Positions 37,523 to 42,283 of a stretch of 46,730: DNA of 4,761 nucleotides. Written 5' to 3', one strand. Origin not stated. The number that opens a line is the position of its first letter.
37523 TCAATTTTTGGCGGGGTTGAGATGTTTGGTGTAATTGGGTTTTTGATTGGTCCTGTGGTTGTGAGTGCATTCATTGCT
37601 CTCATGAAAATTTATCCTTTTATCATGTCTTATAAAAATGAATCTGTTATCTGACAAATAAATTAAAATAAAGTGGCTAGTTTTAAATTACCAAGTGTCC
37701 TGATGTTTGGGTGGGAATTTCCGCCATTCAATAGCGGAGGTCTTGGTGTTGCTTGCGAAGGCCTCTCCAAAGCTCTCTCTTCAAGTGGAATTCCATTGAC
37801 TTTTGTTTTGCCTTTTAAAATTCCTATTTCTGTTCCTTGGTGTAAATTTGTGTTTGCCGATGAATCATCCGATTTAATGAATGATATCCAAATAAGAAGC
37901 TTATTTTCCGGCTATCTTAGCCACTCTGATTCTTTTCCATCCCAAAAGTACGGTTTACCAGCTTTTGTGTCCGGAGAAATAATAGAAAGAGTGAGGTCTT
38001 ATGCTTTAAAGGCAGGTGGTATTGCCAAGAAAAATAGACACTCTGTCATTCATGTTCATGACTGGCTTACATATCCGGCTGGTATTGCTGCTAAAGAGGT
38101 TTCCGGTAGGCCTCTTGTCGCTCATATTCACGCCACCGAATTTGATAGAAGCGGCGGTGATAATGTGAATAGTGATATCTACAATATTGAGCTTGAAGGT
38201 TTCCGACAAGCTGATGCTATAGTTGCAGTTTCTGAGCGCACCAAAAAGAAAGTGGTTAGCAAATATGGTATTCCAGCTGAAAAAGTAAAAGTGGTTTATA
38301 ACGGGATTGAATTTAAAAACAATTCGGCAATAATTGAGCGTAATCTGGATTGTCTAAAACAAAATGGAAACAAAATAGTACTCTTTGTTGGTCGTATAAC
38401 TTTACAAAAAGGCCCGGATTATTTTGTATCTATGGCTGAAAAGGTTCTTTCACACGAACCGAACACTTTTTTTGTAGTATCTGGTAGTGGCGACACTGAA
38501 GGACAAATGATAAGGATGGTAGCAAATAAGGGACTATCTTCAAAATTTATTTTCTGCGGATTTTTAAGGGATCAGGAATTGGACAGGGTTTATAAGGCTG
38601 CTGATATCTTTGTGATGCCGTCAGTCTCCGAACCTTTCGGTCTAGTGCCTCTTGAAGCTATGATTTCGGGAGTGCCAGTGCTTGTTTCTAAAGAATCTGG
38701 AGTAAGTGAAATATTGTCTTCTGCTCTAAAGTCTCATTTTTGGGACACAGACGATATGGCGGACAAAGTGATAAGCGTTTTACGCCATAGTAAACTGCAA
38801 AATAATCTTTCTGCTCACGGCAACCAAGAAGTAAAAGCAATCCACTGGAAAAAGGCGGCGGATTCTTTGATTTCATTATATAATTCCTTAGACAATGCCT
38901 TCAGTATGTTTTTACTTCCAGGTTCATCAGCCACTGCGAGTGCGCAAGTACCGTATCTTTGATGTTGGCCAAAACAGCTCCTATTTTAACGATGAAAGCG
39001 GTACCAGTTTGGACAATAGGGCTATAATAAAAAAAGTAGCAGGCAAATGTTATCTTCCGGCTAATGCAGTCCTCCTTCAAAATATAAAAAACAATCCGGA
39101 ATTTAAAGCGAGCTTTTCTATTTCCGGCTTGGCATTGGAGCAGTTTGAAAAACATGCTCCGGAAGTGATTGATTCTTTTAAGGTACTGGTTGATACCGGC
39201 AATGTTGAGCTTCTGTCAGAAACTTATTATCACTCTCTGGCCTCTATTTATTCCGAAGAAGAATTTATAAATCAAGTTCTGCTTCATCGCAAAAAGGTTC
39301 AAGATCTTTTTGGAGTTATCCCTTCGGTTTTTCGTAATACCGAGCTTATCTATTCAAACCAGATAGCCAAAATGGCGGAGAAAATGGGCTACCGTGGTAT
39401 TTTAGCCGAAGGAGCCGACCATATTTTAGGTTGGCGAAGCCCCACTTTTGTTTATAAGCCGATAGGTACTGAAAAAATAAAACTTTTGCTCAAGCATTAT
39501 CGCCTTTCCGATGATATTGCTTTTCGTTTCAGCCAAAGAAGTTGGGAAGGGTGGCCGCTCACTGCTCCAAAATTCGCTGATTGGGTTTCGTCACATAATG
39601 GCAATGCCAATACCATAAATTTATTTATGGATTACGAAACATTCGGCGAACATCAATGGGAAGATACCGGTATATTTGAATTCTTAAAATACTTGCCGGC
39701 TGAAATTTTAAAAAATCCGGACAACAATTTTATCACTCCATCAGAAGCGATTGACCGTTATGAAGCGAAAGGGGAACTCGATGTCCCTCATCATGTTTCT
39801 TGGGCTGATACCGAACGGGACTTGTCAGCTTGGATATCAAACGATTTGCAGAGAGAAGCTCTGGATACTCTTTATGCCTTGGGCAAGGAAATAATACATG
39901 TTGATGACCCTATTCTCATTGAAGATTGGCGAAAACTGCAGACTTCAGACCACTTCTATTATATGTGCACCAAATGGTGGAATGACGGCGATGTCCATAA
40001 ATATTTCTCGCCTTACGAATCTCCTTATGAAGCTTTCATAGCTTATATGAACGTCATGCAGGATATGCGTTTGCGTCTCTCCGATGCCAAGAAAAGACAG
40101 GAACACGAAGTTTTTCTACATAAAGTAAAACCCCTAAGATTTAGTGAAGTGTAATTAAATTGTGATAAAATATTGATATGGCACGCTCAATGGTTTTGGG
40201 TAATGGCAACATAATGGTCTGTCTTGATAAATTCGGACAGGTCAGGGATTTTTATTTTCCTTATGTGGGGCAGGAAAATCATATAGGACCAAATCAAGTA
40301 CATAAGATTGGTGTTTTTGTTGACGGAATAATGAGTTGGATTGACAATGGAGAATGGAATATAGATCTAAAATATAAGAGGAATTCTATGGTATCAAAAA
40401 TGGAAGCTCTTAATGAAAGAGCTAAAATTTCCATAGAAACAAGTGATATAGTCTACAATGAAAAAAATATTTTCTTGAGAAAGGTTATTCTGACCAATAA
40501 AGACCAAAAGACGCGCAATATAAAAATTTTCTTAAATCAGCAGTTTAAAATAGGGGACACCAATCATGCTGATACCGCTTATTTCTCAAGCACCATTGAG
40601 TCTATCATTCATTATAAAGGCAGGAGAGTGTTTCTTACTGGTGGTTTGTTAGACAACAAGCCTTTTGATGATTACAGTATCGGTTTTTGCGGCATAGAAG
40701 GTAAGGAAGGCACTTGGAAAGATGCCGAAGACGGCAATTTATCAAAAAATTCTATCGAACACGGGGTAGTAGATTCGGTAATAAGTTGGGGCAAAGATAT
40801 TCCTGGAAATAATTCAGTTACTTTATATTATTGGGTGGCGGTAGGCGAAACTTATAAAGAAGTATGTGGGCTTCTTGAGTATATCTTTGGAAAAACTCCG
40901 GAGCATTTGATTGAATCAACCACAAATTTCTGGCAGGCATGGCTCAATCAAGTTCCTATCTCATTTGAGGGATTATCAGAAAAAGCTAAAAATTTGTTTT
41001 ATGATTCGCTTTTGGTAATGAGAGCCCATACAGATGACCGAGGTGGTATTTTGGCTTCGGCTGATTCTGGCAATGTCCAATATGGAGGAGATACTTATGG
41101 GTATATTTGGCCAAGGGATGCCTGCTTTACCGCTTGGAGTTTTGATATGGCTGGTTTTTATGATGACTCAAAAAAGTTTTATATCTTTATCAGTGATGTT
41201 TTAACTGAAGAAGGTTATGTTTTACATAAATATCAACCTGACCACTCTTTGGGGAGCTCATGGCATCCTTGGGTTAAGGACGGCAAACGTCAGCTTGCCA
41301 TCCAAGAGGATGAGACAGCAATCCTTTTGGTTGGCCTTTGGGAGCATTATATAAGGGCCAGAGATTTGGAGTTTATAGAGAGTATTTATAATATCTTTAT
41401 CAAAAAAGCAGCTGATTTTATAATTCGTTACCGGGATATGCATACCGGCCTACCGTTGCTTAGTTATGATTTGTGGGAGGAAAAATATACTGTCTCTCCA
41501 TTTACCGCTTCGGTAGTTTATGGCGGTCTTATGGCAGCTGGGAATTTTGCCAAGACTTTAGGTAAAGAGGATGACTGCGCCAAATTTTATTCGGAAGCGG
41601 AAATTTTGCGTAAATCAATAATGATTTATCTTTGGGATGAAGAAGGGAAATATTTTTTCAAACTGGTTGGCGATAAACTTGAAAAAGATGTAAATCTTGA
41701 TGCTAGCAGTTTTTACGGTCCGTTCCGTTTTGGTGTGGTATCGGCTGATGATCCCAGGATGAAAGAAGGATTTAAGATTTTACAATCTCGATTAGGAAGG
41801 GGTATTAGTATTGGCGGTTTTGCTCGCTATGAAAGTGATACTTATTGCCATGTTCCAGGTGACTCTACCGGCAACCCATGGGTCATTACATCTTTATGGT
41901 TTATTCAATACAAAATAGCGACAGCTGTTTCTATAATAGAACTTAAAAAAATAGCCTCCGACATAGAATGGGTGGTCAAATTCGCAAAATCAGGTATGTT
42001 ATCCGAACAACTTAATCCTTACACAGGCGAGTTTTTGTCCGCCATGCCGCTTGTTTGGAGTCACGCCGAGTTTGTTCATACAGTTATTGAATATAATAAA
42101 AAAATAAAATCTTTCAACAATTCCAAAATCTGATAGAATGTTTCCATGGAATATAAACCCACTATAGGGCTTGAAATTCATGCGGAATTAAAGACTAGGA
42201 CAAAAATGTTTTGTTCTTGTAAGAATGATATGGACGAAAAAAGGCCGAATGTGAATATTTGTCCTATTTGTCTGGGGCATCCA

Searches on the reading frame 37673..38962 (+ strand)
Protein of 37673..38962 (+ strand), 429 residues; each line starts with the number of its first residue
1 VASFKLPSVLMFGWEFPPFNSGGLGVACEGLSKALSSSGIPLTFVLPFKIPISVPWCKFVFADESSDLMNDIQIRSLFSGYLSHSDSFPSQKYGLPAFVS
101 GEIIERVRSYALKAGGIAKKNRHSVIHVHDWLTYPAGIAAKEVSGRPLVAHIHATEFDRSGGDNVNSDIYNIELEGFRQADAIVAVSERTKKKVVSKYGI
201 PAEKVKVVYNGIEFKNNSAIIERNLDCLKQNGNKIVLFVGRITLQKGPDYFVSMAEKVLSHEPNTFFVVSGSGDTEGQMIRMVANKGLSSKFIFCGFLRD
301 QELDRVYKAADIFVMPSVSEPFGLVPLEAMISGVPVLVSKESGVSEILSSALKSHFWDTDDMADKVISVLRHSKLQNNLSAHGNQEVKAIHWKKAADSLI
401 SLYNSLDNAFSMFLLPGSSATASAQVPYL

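Call 52: search_protein_families(library=pfam, proteins=[window:37673-38962:+], max_evalue=0.0001)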
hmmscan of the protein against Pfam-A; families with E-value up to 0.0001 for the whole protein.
window:37673-38962:+ (429 aa): 6 families
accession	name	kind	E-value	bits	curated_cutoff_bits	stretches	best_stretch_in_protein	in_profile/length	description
PF00534.26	Glycos_transf_1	-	4.5e-34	117.9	26.4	1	229-383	11-169/172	Glycosyl transferases group 1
PF13692.12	Glyco_trans_1_4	-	2.4e-26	93.1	27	1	234-371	2-141/142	Glycosyl transferases group 1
PF20706.3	GT4-conflict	-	3.8e-20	72.7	26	1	166-382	133-367/385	Family 4 Glycosyltransferase in conflict systems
PF13439.12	Glyco_transf_4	-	4.8e-20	72.7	28.5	1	103-213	53-167/170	Glycosyltransferase Family 4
PF08323.17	Glyco_transf_5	-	1.5e-14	54.7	22.7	1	9-198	2-228/239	Starch synthase catalytic domain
PF13579.12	Glyco_trans_4_4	-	5.7e-13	50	29.7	1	106-211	62-158/158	Glycosyl transferase 4-like domain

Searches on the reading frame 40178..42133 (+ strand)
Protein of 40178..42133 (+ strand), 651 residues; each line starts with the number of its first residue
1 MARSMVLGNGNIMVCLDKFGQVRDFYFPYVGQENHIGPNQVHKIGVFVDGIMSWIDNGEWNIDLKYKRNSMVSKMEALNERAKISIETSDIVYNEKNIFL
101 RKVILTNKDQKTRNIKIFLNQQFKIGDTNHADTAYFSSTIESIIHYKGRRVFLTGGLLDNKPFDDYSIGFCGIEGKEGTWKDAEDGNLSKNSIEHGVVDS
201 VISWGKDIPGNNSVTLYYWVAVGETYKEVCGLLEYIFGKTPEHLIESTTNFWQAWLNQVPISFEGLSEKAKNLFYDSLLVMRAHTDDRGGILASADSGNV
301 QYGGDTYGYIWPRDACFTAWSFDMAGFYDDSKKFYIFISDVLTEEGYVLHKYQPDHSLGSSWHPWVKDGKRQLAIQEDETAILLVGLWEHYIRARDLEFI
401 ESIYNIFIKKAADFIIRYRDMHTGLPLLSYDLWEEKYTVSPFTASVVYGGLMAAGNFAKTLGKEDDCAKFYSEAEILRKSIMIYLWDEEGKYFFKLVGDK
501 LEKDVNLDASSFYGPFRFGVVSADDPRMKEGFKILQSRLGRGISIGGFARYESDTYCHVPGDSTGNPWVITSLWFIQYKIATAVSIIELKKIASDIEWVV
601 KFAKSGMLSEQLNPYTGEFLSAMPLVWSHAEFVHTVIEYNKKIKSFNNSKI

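Call 52: search_protein_families(library=pfam, proteins=[window:40178-42133:+], max_evalue=0.0001)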
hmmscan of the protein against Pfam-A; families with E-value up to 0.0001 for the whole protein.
window:40178-42133:+ (651 aa): 2 families
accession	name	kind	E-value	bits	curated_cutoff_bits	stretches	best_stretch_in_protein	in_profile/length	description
PF00723.27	Glyco_hydro_15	-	3.8e-25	89.1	22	1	270-635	3-425/427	Glycosyl hydrolases family 15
PF18025.7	FucT_N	-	3.5e-05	24.6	27.2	0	109-173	11-76/91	Alpha-(1,3)-fucosyltransferase FucT N-terminal domain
